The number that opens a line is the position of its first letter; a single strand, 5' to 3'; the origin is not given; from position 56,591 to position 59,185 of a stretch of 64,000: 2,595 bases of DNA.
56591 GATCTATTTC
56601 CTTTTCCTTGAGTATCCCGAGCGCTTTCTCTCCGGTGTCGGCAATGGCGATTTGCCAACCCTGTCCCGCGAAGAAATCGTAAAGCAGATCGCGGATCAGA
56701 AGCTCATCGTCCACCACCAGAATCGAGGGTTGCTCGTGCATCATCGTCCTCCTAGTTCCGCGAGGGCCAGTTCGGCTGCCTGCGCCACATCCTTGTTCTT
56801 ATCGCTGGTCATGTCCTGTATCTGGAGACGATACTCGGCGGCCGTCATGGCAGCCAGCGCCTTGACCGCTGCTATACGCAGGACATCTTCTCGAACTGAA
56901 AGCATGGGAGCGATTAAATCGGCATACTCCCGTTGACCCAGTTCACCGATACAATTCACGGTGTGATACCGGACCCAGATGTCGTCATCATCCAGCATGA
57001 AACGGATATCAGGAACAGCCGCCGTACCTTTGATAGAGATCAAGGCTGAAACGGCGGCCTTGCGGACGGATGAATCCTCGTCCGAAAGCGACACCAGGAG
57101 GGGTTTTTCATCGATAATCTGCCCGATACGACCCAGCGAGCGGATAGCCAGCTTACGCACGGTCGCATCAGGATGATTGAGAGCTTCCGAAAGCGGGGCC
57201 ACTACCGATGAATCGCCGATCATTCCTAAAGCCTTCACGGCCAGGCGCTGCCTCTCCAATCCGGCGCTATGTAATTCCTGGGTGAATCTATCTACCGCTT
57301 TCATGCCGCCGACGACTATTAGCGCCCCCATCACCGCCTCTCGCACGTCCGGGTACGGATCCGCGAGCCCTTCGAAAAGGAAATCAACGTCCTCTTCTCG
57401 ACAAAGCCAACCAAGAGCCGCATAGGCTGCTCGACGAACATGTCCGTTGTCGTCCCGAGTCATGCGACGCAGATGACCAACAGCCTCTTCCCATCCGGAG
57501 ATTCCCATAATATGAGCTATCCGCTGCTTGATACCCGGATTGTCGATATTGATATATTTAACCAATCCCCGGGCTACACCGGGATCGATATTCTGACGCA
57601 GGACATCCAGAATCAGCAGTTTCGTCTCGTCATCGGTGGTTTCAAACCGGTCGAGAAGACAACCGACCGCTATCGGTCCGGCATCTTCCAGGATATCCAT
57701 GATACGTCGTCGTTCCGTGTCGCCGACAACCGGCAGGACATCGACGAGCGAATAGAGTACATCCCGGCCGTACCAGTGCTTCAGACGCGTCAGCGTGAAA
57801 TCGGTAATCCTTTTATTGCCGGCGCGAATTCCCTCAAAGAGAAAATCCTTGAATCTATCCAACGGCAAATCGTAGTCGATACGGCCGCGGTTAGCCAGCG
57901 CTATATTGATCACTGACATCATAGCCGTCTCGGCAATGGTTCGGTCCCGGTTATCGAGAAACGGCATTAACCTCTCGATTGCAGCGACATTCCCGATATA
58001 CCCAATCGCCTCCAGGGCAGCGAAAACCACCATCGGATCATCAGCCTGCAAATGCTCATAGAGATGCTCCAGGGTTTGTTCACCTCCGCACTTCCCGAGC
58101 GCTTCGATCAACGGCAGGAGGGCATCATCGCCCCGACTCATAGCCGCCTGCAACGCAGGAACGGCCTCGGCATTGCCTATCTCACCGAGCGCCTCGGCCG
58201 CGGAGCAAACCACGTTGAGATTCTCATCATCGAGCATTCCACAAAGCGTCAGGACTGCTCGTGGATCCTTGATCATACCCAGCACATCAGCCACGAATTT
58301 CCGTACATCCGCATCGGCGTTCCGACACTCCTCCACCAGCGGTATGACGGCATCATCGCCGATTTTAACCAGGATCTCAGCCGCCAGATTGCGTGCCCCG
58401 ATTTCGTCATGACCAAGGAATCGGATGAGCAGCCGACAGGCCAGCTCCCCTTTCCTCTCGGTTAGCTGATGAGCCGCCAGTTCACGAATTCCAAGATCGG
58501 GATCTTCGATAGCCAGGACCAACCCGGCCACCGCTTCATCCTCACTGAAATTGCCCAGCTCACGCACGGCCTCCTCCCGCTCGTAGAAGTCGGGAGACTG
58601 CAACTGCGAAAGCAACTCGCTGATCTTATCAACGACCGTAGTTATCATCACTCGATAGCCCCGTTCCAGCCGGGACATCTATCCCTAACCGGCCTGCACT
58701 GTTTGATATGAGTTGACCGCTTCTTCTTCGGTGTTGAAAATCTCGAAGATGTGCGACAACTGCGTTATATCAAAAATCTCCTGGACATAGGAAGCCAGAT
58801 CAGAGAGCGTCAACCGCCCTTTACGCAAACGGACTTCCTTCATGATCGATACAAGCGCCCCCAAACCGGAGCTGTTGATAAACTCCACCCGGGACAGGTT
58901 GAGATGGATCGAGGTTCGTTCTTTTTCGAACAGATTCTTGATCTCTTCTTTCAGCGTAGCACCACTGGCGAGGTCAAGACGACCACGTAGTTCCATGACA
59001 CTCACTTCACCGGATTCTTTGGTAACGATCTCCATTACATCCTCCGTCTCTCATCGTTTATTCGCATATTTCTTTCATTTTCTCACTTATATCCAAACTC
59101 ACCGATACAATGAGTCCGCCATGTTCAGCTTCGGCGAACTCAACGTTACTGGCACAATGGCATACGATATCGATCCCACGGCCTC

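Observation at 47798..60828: A 13-kb gene string joins a partner-switching module, a HEAT-repeat protein, four stand-alone receivers, an MCP-less and CheW-less Che core, and a sigma54 two-component pair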

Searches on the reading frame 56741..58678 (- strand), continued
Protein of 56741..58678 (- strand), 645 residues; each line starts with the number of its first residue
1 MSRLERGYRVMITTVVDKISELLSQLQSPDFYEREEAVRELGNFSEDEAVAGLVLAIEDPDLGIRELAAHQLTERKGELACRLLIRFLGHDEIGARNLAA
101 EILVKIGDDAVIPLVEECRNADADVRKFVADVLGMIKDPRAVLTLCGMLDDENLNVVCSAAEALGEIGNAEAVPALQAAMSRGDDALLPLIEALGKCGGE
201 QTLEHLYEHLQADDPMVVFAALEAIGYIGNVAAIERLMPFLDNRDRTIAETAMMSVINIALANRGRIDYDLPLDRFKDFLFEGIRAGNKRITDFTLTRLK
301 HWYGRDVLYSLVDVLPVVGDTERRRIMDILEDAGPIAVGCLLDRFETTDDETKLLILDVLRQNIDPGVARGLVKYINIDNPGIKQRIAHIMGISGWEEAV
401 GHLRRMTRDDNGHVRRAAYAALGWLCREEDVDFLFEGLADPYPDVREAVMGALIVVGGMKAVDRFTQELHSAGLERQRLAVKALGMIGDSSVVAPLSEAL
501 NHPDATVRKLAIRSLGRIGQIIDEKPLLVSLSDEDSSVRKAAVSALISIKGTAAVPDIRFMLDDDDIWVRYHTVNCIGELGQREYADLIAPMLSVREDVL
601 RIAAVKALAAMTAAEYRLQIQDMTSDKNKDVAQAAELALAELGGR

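Call 22: find_encoding_contigs(protein=P0120, flank=10000, max_places=1)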
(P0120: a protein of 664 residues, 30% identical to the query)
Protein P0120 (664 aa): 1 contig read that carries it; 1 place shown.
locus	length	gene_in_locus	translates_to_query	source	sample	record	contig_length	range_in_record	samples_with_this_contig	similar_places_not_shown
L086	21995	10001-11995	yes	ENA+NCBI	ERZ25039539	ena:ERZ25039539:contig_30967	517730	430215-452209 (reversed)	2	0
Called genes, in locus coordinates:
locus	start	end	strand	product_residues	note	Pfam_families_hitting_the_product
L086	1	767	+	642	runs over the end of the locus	-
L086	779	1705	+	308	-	PF04392:ABC_sub_bind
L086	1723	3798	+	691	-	PF00672:HAMP, PF00015:MCPsignal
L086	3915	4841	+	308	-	PF04392:ABC_sub_bind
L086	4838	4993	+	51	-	-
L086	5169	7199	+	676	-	PF00672:HAMP, PF00015:MCPsignal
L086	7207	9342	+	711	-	PF00672:HAMP, PF25014:NET2A (weak), PF00015:MCPsignal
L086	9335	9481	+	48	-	-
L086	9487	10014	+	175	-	PF01584:CheW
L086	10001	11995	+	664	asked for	PF03130:HEAT_PBS (faint), PF13513:HEAT_EZ (faint), PF13646:HEAT_2, PF27207:Y4lR_2nd (faint), PF00514:Arm (faint), PF02985:HEAT (faint), PF12717:Cnd1 (faint), PF13646:HEAT_2, +2 more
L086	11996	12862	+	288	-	PF03705:CheR_N, PF01739:CheR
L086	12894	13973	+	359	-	PF00072:Response_reg, PF01339:CheB_methylest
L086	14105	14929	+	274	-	PF15742:DUF4686 (weak), PF01590:GAF, PF13185:GAF_2, PF13492:GAF_3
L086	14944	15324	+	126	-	PF00072:Response_reg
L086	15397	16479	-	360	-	PF21016:RlmN_N, PF04055:Radical_SAM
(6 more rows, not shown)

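Call 23: find_encoding_contigs(protein=P0106, flank=10000, max_places=1)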
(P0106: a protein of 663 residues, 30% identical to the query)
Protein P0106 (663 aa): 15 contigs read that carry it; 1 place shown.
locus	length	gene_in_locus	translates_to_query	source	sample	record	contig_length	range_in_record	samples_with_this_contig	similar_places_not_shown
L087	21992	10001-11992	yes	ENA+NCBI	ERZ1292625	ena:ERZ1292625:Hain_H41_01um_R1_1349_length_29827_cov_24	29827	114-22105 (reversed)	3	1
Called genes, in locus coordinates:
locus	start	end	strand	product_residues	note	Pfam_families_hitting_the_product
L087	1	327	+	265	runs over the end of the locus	PF02367:TsaE (weak), PF13191:AAA_16 (weak), PF01637:ATPase_2 (faint), PF13401:AAA_22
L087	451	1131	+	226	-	PF01584:CheW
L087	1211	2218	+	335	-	PF13435:Cytochrome_C554 (faint), PF14522:Cytochrome_C7 (faint), PF14537:Cytochrom_c3_2 (faint), PF22678:Cytochrom_c_NrfB-like (faint), PF09699:Paired_CXXCH_1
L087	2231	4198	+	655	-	-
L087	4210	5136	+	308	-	PF04392:ABC_sub_bind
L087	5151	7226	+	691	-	PF00672:HAMP, PF00015:MCPsignal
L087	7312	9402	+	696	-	PF00672:HAMP, PF00015:MCPsignal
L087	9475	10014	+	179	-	PF01584:CheW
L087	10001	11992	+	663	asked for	PF02985:HEAT (faint), PF11838:ERAP1_C (faint), PF13646:HEAT_2, PF13646:HEAT_2, PF03130:HEAT_PBS (weak), PF13646:HEAT_2, PF03130:HEAT_PBS (weak), PF13646:HEAT_2, +15 more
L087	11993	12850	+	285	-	PF03705:CheR_N, PF08242:Methyltransf_12 (faint), PF01739:CheR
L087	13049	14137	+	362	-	PF00072:Response_reg, PF01339:CheB_methylest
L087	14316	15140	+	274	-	PF01590:GAF, PF13185:GAF_2, PF13492:GAF_3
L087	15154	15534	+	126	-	PF00072:Response_reg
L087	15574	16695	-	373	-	PF21016:RlmN_N, PF04055:Radical_SAM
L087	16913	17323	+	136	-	PF00072:Response_reg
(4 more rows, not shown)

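Call 24: find_encoding_contigs(protein=P0112, flank=10000, max_places=1)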
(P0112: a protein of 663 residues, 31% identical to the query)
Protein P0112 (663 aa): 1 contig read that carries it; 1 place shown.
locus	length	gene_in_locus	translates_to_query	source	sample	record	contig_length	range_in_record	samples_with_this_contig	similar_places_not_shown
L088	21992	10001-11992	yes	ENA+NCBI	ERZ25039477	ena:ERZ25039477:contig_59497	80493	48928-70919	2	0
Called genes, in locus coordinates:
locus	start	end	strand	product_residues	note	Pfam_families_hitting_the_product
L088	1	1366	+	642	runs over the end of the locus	-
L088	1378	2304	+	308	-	PF04392:ABC_sub_bind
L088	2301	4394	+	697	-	PF00672:HAMP, PF00015:MCPsignal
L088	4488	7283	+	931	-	PF00015:MCPsignal, PF12974:Phosphonate-bd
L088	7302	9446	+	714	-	PF00672:HAMP, PF00015:MCPsignal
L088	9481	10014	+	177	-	PF01584:CheW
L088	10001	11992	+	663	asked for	PF03130:HEAT_PBS (faint), PF11838:ERAP1_C (faint), PF13513:HEAT_EZ (faint), PF13646:HEAT_2, PF01602:Adaptin_N (faint), PF02985:HEAT (faint), PF13646:HEAT_2, PF13646:HEAT_2, +7 more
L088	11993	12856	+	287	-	PF03705:CheR_N, PF01739:CheR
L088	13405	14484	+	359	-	PF00072:Response_reg, PF01339:CheB_methylest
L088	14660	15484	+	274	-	PF01590:GAF, PF13185:GAF_2, PF13492:GAF_3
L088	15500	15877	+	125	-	PF00072:Response_reg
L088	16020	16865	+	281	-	PF00072:Response_reg (weak), PF00027:cNMP_binding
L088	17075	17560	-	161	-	-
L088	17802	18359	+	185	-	-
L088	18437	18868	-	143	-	-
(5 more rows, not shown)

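Call 32: search_protein_families(library=ncbifam, proteins=[window:56741-58678:-], max_evalue=0.00001)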
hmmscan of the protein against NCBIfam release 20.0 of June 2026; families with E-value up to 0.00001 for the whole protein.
window:56741-58678:- (645 aa): 8 families
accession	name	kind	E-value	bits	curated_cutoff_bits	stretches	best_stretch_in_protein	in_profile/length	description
NF045915.1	PhycobilmeDegNblB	equivalog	4.3e-34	117.9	300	4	148-250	75-179/214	phycobilisome degradation protein NblB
NF058502.1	phyc_lyase_CpcE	equivalog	1.1e-25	90.7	330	0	124-184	57-117/260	C-phycocyanin alpha-cysteine-84 phycocyanobilin lyase subunit CpcE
NF010374.0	PRK13800.1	equivalog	3.3e-19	68.7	1196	2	384-641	610-865/898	fumarate reductase/succinate dehydrogenase flavoprotein subunit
NF058505.1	phyc_lyase_CpeY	equivalog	1.8e-18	66.3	600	2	535-642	65-173/419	C-phycoerythrin alpha-cysteine-82 phycoerythrobilin lyase CpeY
NF058515.1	phyc_lyase_CpcF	equivalog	2.7e-17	63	220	1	68-170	19-122/200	C-phycocyanin alpha-cysteine-84 phycocyanobilin lyase subunit CpcF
TIGR02270.1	TIGR02270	subfamily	2.3e-14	53.3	206.8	1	408-547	66-203/410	TIGR02270 family protein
NF045662.1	DVU0298_fam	equivalog_domain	1.8e-10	40.8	75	0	584-628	145-189/213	DVU0298 family protein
NF007244.0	PRK09687.1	equivalog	1e-06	28.3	275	0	397-508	159-272/285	putative lyase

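Call 61: search_solved_structures(query=window:56741-58678:-, max_evalue=0.00001)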
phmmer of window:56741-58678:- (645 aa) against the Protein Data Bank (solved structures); distinct sequences matched with E-value up to 0.00001: 22.
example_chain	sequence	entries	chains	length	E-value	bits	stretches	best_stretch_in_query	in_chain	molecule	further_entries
9sah_A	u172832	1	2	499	1.1e-52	182.8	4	83-252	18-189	E4-NB2 synthetic fusion protein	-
6ft5_A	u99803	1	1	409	1.5e-37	132.8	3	431-583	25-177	alphaRep A3_A3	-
6fsq_A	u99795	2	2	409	1.5e-36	129.5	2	431-583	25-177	alphaRep A3_bGFPD | A3_bGFPD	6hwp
4zv6_A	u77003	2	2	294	1.5e-31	112.9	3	100-584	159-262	AlphaRep-7 | alpha-Rep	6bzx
4xl5_C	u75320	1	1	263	9.2e-30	107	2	480-584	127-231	bGFP-A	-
6gwc_C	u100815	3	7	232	1.5e-24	89.7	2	83-182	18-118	iE5 ALPHAREP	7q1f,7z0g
7p0h_A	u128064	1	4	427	1.2e-21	80.2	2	462-567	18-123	Helicobacter pylori ComF fused to an artificial alphaREP crystallization helper (named B2)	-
8aw4_A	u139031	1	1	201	1.3e-20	76.7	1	82-237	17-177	ALPHAREP bB-E3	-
6gx7_E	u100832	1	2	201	3.2e-19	72.2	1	405-552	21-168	iiiA5 ALPHAREP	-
3ltj_A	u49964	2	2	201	4.7e-19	71.6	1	462-546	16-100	AlphaRep-4 | bA3-2: binder of A3 protein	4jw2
3ltm_A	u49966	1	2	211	4.7e-19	71.6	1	462-545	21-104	Alpha-Rep4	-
9rhz_A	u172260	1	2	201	1.3e-18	70.1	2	480-552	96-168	ALPHAREP bE5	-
6veh_A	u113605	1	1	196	8.3e-17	64.2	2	478-545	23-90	HEAT repeat domain-containing protein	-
8aw4_B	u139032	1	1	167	2.6e-16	62.6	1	113-181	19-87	ALPHAREP bGFPD-YY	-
9t1m_A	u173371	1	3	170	1.1e-14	57.2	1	88-584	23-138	Alpha Rep E4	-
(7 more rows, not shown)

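Call 65: find_homologous_proteins(query=P0106, max_evalue=1e-20)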
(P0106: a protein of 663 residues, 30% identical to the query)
Query P0106 (663 aa): 2890 proteins with E <= 1e-20 among 8000 candidates; the best 120 are listed.
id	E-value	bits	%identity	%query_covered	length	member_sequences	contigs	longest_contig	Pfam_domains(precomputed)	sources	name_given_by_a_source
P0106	0.0e+0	1382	100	100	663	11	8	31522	PF23271.2,PF12717.14,PF00514.30,PF24714.2,PF12755.14,PF02985.29,PF11838.15,PF24492.2,PF01602.27,PF14663.12,PF25767.2,PF12765.14,PF21581.4,PF25786.1,PF03130.23,PF27207.1,PF13513.13,PF13646.13,PF23227.2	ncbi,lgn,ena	ncbi:MAG: HEAT repeat domain-containing protein [Nitrospirota bacterium]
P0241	0.0e+0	1036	75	100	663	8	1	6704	PF23271.2,PF12717.14,PF00514.30,PF24714.2,PF12755.14,PF02985.29,PF11838.15,PF12765.14,PF21581.4,PF03130.23,PF27207.1,PF13513.13,PF13646.13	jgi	jgi:HEAT repeat protein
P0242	0.0e+0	1028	74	100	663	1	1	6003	PF23271.2,PF12717.14,PF00514.30,PF24714.2,PF12755.14,PF02985.29,PF11838.15,PF01602.27,PF12765.14,PF21581.4,PF11791.15,PF03130.23,PF27207.1,PF13513.13,PF13646.13,PF23227.2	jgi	jgi:HEAT repeat protein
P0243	0.0e+0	1022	74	100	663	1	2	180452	PF23271.2,PF12717.14,PF00514.30,PF12755.14,PF02985.29,PF11838.15,PF01602.27,PF12765.14,PF21581.4,PF11791.15,PF03130.23,PF27207.1,PF13513.13,PF13646.13,PF25151.2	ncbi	-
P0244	1.8e-298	1010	73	100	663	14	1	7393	PF23271.2,PF12717.14,PF00514.30,PF12755.14,PF02985.29,PF11838.15,PF01602.27,PF12765.14,PF21581.4,PF03130.23,PF27207.1,PF13513.13,PF13646.13,PF23227.2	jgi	-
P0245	3.9e-297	1005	74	100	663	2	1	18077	PF23271.2,PF12717.14,PF00514.30,PF12755.14,PF02985.29,PF11838.15,PF25767.2,PF12765.14,PF21581.4,PF11791.15,PF03130.23,PF27207.1,PF13513.13,PF13646.13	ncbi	-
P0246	4.8e-297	1005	73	100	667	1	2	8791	PF23271.2,PF12717.14,PF00514.30,PF24714.2,PF12755.14,PF02985.29,PF01602.27,PF12765.14,PF21581.4,PF03130.23,PF27207.1,PF13513.13,PF13646.13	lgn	-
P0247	2.4e-296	1003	73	100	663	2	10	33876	PF23271.2,PF12717.14,PF00514.30,PF24714.2,PF12755.14,PF02985.29,PF11838.15,PF01602.27,PF25767.2,PF21581.4,PF03130.23,PF27207.1,PF13513.13,PF13646.13,PF25151.2,PF23227.2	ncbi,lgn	-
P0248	5.7e-293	992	72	100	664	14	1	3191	PF21581.4,PF23271.2,PF12717.14,PF00514.30,PF12755.14,PF02985.29,PF03130.23,PF13513.13,PF01602.27,PF13646.13,PF23227.2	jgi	-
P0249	1.2e-291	987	72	100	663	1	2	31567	PF23271.2,PF12717.14,PF00514.30,PF24714.2,PF12755.14,PF02985.29,PF11838.15,PF01602.27,PF21581.4,PF03130.23,PF27207.1,PF13513.13,PF13646.13,PF25151.2,PF23227.2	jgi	jgi:HEAT repeat protein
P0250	1.4e-291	987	72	100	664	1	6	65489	PF21581.4,PF23271.2,PF12717.14,PF00514.30,PF12755.14,PF02985.29,PF03130.23,PF27207.1,PF13513.13,PF01602.27,PF13646.13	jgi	jgi:HEAT repeat protein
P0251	2.7e-289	980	71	100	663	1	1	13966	PF23271.2,PF12717.14,PF00514.30,PF24714.2,PF12755.14,PF02985.29,PF11838.15,PF21581.4,PF03130.23,PF13513.13,PF13646.13,PF25151.2,PF23227.2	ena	-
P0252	1.3e-288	977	71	100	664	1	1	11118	PF23271.2,PF12717.14,PF00514.30,PF12755.14,PF02985.29,PF24492.2,PF01602.27,PF21581.4,PF03130.23,PF27207.1,PF13513.13,PF13646.13,PF23227.2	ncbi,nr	ncbi:MAG TPA: HEAT repeat domain-containing protein [Nitrospirota bacterium]|nr:HEAT repeat domain-c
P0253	3.0e-288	976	71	100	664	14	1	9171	PF23271.2,PF12717.14,PF00514.30,PF24714.2,PF12755.14,PF02985.29,PF01602.27,PF21581.4,PF03130.23,PF27207.1,PF13513.13,PF13646.13,PF23227.2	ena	-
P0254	7.8e-288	975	70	100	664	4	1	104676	PF23271.2,PF12717.14,PF00514.30,PF24714.2,PF12755.14,PF02985.29,PF11838.15,PF01602.27,PF21581.4,PF03130.23,PF27207.1,PF13513.13,PF13646.13,PF23227.2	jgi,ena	-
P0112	1.6e-263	894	66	98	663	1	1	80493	PF23271.2,PF12717.14,PF00514.30,PF12755.14,PF02985.29,PF11838.15,PF01602.27,PF21581.4,PF03130.23,PF27207.1,PF13513.13,PF13646.13,PF23227.2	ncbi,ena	-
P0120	7.9e-258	876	66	100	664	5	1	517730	PF21581.4,PF12717.14,PF00514.30,PF12755.14,PF02985.29,PF03130.23,PF27207.1,PF13513.13,PF13646.13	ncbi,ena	-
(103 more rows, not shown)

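Call 66: predict_structure(alignment_id=A1)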
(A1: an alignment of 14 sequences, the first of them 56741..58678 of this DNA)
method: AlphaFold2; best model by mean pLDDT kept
length: 645 residues; sequences in the alignment: 14
mean_pLDDT: 91.5   pTM: 0.66
mean pLDDT of the five models: 91.5, 91.3, 90.6, 90.5, 90.0
residues with pLDDT >= 90: 527; 70-90: 100; 50-70: 8; < 50: 10
segments of 3 or more residues with pLDDT < 50: 2-9
pLDDT, mean of each block of 10 residues (from residue 1): 46 76 91 94 90 91 92 88 91 90 94 94 93 96 96 94 96 94 86 93 93 92 95 94 93 95 85 91 93 87 83 92 91 89 92 94 91 94 96 94 96 97 94 93 93 92 92 88 90 92 94 91 88 96 95 95 96 97 95 95 97 94 95 95 68
secondary structure, 60 per line:
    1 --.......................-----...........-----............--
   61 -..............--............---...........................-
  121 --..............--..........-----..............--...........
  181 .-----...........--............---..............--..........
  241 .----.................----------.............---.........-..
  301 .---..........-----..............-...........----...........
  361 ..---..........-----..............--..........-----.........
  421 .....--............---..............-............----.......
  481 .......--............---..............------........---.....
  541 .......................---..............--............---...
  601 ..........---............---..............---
elements in order: H3-25 H31-41 H47-58 H62-75 H78-89 H93-119 H123-136 H139-148 H154-167 H170-181 H187-197 H200-211 H215-228 H231-241 H246-262 H273-285 H289-297 H305-314 H320-333 H335-345 H350-362 H366-375 H381-394 H397-406 H412-425 H428-439 H443-456 H458-469 H474-487 H490-501 H505-518 H525-532 H536-563 H567-580 H583-594 H598-610 H614-625 H629-642

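Call 69: fold_search(model_id=the predicted structure, library=pdb)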
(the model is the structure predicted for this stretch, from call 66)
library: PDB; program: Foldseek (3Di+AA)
matches with E <= 10: 1503; with E <= 0.001: 645
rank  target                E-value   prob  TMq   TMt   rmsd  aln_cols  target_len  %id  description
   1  7q3l_A                2.4e-13  1.00  0.39  0.33  14.6       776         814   15  Human 17S U2 snRNP 5' domain (released 2022-03-30)
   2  5ife_C                1.0e-12  1.00  0.38  0.32  14.9       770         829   14  Crystal structure of the human SF3b core complex (released 2016-10-26)
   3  7q4o_A                1.1e-12  1.00  0.40  0.32  18.6       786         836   14  Substrate-bound A-like U2 snRNP (released 2022-03-30)
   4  6en4_C                1.2e-12  1.00  0.39  0.32  14.9       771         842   15  SF3b core in complex with a splicing modulator (released 2018-06-20)
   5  7evn_C                2.2e-12  1.00  0.41  0.35  14.3       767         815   16  The cryo-EM structure of the DDX42-SF3b complex (released 2022-08-03)
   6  7onb_C                2.2e-12  1.00  0.38  0.32  14.7       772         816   15  Structure of the U2 5' module of the A3'-SSA complex (released 2021-08-04)
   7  8qo9_B1               6.8e-12  1.00  0.40  0.31  18.5       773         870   14  Cryo-EM structure of a human spliceosomal B complex protomer (released 2024-01-24)
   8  6fsq                  7.9e-12  1.00  0.25  0.41  28.9       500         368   25  Structure of A3_bGFPD, an artificial bi-domain protein based on two different alphaRep domains : A3 and a GFP binding do (released 2018-08-08)
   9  7z8t_D                8.2e-12  1.00  0.48  0.30  12.4       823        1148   14  CAND1-SCF-SKP2 CAND1 engaged SCF rocked (released 2023-04-19)
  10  7z8r_D                8.8e-12  1.00  0.48  0.30  12.5       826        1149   14  CAND1-CUL1-RBX1 (released 2023-04-19)
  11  9k1y_C                1.3e-11  1.00  0.39  0.32  17.9       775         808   15  Structure of the SF3B core, harboring the R625H mutation in SF3B1, in complex with intron-U2 snRNA (released 2025-09-03)
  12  5o9z_v                4.3e-11  1.00  0.40  0.33  17.7       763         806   15  Cryo-EM structure of a pre-catalytic human spliceosome primed for activation (B complex) (released 2017-08-16)
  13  7oqb_O                4.7e-11  1.00  0.37  0.31  15.2       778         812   14  The U2 part of Saccharomyces cerevisiae spliceosomal pre-A complex (delta BS-A ACT1) (released 2021-08-11)
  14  6y5q_u                5.0e-11  1.00  0.38  0.31  14.9       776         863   15  human 17S U2 snRNP (released 2020-06-17)
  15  8y7e_1                5.6e-11  1.00  0.36  0.26  19.1       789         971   15  Cryo-EM Structure of the human minor pre-B complex (pre-precatalytic spliceosome) U12 snRNP part (released 2024-03-13)
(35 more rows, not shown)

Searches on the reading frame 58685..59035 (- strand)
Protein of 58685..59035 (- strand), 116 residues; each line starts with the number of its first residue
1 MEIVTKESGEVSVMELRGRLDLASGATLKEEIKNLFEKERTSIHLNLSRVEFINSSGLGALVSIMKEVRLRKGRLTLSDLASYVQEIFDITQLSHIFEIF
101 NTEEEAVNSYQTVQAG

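Call 4: search_protein_families(library=pfam, proteins=[window:58685-59035:-], max_evalue=0.01)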
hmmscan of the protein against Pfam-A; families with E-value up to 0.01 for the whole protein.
window:58685-59035:- (116 aa): 2 families
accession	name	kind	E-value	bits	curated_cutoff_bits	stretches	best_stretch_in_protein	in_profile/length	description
PF01740.26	STAS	-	3.2e-22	78.7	22.6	1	3-106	2-106/106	STAS domain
PF13466.11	STAS_2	-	5.5e-10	39.7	29.2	1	14-92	1-78/80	STAS domain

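Call 32: search_protein_families(library=ncbifam, proteins=[window:58685-59035:-], max_evalue=0.00001)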
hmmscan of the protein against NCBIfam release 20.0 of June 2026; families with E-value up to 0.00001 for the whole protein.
window:58685-59035:- (116 aa): 3 families
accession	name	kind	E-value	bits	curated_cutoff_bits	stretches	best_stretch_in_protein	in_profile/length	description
TIGR00377.1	ant_ant_sig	superfamily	1.6e-22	79.4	53.45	1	1-105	3-108/108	anti-sigma factor antagonist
TIGR02886.1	spore_II_AA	equivalog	8.5e-17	61.1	114.75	1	7-107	5-106/106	anti-sigma F factor antagonist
NF047705.1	slr1659_superfam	superfamily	1.9e-06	28.2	100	1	13-72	18-80/111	slr1659 superfamily regulator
